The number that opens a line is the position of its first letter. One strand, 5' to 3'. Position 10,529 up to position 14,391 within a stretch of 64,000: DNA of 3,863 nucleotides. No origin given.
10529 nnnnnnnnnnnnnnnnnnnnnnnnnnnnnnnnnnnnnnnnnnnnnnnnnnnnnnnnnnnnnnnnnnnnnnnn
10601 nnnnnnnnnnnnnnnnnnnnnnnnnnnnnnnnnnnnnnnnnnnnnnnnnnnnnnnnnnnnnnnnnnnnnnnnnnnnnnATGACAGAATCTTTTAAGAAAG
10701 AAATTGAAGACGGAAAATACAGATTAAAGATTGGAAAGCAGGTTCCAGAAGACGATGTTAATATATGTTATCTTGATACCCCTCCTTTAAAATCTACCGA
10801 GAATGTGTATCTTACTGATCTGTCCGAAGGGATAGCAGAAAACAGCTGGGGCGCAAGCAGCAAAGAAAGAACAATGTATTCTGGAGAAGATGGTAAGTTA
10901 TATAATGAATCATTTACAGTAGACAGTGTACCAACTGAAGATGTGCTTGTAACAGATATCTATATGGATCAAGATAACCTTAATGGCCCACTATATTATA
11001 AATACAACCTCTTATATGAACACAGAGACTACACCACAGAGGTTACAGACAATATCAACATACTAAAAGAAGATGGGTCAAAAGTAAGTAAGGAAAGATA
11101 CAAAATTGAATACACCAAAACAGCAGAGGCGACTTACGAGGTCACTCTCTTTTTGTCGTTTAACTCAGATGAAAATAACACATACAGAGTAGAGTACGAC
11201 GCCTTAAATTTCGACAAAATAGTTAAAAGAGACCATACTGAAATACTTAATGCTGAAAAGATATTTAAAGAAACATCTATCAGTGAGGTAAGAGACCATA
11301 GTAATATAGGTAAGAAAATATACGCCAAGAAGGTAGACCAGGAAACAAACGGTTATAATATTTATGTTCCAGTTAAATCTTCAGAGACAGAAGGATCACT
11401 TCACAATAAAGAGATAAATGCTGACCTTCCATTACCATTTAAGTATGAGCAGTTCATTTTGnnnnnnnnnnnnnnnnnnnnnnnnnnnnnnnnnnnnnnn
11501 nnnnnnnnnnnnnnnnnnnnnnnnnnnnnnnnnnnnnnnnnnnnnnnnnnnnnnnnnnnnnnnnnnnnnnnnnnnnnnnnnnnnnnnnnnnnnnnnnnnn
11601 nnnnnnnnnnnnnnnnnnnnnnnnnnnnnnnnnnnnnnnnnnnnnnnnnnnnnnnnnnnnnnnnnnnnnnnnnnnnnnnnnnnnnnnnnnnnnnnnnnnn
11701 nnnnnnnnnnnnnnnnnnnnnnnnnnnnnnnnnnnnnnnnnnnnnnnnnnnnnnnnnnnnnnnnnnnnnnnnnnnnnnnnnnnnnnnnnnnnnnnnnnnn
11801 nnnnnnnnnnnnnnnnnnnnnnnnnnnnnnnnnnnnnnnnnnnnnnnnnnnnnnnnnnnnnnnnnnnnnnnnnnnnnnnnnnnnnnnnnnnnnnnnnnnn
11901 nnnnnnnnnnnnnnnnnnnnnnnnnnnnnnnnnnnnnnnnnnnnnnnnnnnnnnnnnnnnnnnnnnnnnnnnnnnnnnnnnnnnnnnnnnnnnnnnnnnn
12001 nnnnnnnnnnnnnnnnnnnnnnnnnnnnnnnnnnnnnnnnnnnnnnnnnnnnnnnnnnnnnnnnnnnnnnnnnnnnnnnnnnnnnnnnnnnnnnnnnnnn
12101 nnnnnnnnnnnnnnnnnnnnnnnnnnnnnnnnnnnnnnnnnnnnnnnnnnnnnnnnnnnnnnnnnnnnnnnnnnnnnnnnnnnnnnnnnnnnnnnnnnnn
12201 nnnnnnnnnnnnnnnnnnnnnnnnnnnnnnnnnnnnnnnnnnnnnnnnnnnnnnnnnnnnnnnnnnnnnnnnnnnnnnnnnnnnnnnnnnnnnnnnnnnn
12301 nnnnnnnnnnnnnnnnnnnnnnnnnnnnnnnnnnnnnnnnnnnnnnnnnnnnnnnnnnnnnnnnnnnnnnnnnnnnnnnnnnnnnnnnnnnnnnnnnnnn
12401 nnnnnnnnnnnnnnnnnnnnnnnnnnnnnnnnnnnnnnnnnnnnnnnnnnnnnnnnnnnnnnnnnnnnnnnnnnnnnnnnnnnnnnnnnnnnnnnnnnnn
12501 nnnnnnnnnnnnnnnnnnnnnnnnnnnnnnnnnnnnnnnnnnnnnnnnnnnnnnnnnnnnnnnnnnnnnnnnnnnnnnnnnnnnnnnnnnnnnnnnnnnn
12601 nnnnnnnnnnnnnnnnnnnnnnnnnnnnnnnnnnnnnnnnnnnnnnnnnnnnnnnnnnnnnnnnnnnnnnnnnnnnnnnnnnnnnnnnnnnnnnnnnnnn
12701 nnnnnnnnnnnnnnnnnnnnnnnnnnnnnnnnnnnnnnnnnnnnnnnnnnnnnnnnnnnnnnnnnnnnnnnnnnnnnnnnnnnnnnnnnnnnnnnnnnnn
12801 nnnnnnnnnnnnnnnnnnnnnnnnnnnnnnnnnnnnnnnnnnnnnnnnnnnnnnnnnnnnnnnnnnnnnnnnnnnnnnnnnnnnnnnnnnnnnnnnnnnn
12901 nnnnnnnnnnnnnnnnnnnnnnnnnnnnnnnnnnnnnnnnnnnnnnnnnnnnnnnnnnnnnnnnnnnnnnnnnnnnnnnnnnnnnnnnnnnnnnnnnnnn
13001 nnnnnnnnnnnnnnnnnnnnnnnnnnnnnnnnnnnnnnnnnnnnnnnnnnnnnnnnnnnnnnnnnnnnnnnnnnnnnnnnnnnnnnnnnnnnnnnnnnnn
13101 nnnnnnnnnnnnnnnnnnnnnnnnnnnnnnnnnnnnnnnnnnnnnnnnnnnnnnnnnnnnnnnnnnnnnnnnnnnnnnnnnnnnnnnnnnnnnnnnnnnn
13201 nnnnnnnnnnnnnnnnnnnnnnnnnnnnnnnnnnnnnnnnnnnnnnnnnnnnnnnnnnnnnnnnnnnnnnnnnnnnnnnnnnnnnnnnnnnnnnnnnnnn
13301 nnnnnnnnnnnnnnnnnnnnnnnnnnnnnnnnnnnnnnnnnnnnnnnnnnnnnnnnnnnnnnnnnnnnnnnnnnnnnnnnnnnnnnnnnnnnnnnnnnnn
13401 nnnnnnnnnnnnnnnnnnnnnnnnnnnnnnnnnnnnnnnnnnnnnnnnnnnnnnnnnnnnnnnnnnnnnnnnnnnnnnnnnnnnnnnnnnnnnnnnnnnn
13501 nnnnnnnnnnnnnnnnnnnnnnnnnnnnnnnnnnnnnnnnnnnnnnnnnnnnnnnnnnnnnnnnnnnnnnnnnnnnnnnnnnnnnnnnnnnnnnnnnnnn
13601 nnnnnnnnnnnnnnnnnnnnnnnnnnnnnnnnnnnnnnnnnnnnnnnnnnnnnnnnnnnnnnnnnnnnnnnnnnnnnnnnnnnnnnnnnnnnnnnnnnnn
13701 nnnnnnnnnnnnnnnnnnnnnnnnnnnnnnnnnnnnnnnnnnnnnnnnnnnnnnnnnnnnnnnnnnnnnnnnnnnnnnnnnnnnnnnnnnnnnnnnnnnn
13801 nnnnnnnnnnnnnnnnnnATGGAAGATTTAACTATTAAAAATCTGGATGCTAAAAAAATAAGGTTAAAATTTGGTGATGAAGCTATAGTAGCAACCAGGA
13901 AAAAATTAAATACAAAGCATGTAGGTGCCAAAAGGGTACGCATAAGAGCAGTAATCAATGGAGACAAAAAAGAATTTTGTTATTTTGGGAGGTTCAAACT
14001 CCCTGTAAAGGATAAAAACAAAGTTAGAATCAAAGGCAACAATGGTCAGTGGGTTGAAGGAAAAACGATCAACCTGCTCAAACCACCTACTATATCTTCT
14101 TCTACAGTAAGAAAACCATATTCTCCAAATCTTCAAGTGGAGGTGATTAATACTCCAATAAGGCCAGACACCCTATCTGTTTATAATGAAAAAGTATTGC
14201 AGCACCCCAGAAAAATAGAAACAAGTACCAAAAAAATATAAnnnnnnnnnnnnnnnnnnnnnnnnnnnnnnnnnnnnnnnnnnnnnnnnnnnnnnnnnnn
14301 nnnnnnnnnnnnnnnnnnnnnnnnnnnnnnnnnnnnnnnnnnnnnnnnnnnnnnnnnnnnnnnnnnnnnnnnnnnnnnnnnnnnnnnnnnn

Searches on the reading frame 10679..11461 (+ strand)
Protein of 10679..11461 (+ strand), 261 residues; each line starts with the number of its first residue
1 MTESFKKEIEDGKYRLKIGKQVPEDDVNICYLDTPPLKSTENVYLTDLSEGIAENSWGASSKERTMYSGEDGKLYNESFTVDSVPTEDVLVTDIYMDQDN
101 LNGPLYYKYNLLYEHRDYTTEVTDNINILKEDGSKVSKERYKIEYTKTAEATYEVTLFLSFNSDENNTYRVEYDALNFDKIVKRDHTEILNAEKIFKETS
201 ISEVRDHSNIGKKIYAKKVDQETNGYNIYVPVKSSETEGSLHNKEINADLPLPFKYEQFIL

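Call 36: list_cluster_members(proteins=[window:10679-11461:+, window:11482-13404:+, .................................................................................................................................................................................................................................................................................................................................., window:23805-25664:+, window:25769-26821:+, window:26821-27408:+, window:27431-28225:+, window:28206-32693:+, window:23384-23788:+, L162:10570-13122:+])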
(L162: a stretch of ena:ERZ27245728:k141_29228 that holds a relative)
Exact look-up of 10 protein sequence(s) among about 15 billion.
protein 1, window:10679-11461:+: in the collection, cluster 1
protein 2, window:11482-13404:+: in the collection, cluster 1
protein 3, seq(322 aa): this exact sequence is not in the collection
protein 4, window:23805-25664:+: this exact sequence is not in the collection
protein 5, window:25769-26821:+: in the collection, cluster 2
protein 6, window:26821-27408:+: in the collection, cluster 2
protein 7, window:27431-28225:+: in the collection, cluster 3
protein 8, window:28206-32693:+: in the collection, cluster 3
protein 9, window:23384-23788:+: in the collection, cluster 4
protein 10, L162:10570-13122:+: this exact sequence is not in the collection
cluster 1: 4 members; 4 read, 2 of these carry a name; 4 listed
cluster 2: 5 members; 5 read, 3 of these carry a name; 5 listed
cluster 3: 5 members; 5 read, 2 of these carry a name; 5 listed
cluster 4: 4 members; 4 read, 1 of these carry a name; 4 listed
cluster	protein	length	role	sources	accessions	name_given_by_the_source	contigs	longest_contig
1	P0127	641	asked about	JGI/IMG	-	hypothetical protein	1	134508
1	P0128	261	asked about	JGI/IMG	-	hypothetical protein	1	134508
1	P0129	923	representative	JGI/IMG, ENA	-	-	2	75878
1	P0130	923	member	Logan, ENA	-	-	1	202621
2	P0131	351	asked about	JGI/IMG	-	hypothetical protein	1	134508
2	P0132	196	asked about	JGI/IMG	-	hypothetical protein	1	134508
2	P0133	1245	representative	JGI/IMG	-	-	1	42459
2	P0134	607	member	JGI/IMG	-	hypothetical protein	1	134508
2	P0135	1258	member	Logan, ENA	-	-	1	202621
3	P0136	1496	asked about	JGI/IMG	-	hypothetical protein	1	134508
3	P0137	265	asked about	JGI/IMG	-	hypothetical protein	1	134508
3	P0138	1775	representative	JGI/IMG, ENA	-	-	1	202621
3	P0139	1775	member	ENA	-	-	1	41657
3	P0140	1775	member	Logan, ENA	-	-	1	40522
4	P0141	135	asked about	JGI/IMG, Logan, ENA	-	hypothetical protein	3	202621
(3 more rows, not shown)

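Call 60: find_encoding_contigs(protein=P0138, flank=10000, max_places=10)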
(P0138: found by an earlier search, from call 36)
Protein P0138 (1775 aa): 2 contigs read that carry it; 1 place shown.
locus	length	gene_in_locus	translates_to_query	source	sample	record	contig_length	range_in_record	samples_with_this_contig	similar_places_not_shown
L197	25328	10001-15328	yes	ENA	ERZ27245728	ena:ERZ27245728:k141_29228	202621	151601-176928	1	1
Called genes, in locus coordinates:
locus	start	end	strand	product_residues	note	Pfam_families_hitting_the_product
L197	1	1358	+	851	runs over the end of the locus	-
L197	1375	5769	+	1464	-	PF19789:DUF6273 (weak), PF19077:Big_13 (faint), PF24893:DUF7743 (faint), PF00041:fn3 (weak)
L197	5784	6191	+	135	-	-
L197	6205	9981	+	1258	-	PF17803:Cadherin_4 (faint), PF17892:Cadherin_5 (faint), PF17963:Big_9 (weak)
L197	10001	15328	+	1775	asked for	PF17892:Cadherin_5 (faint), PF00041:fn3 (weak), PF17963:Big_9 (weak)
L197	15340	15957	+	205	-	PF21939:Gp10_C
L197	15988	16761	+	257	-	-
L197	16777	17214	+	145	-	-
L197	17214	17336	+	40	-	-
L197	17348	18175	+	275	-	-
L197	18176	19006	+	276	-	PF21939:Gp10_C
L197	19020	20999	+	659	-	-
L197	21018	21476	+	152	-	-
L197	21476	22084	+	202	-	-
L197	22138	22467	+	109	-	PF00565:SNase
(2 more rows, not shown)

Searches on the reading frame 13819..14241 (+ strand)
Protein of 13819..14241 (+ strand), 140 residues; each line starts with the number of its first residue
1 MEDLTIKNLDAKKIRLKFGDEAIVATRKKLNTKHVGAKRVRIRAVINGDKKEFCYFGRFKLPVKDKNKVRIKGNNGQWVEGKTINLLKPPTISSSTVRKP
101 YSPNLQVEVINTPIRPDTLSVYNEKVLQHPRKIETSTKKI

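Call 47: find_encoding_contigs(protein=window:13819-14241:+, flank=10000, max_places=10)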
Protein window:13819-14241:+ (140 aa): 10 contigs read that carry it; 10 places shown.
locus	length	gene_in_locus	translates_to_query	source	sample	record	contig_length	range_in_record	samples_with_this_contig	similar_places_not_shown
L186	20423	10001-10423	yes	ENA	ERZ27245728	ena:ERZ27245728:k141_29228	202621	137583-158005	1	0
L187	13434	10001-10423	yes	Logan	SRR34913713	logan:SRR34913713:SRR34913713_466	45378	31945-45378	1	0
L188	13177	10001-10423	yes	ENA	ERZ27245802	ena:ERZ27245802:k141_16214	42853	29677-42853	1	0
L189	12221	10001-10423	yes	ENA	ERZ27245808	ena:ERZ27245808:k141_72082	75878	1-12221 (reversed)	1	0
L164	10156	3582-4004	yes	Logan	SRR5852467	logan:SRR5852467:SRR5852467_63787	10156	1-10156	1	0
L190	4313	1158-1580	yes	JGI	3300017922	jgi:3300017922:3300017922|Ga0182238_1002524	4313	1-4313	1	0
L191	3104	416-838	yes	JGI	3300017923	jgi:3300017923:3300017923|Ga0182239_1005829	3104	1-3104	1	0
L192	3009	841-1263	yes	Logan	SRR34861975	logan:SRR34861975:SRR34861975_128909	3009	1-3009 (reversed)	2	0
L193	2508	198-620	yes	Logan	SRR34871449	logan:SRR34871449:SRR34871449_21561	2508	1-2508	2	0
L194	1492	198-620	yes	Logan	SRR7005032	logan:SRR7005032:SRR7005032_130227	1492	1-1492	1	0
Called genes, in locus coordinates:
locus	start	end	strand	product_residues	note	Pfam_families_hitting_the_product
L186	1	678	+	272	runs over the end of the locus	PF26078:Baseplate_J_M (weak)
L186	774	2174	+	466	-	-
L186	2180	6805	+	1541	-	PF09134:Invasin_D3 (faint), PF02369:Big_1 (weak)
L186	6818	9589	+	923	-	PF00092:VWA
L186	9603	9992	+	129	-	-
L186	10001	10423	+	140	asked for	-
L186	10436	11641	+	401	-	PF09343:DUF2460 (weak)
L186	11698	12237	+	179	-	PF06486:DUF1093 (faint)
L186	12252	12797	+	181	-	-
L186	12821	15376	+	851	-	-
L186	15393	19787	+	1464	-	PF19789:DUF6273 (weak), PF19077:Big_13 (faint), PF24893:DUF7743 (faint), PF00041:fn3 (weak)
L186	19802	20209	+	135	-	-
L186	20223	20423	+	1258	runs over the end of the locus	PF17803:Cadherin_4 (faint), PF17892:Cadherin_5 (faint), PF17963:Big_9 (weak)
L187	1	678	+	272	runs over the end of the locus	PF26078:Baseplate_J_M (weak)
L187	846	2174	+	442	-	-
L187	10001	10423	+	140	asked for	-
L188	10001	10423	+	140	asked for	-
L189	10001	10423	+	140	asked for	-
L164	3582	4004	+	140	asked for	-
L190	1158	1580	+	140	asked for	-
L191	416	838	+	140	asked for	-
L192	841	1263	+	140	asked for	-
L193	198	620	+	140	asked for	-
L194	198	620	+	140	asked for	-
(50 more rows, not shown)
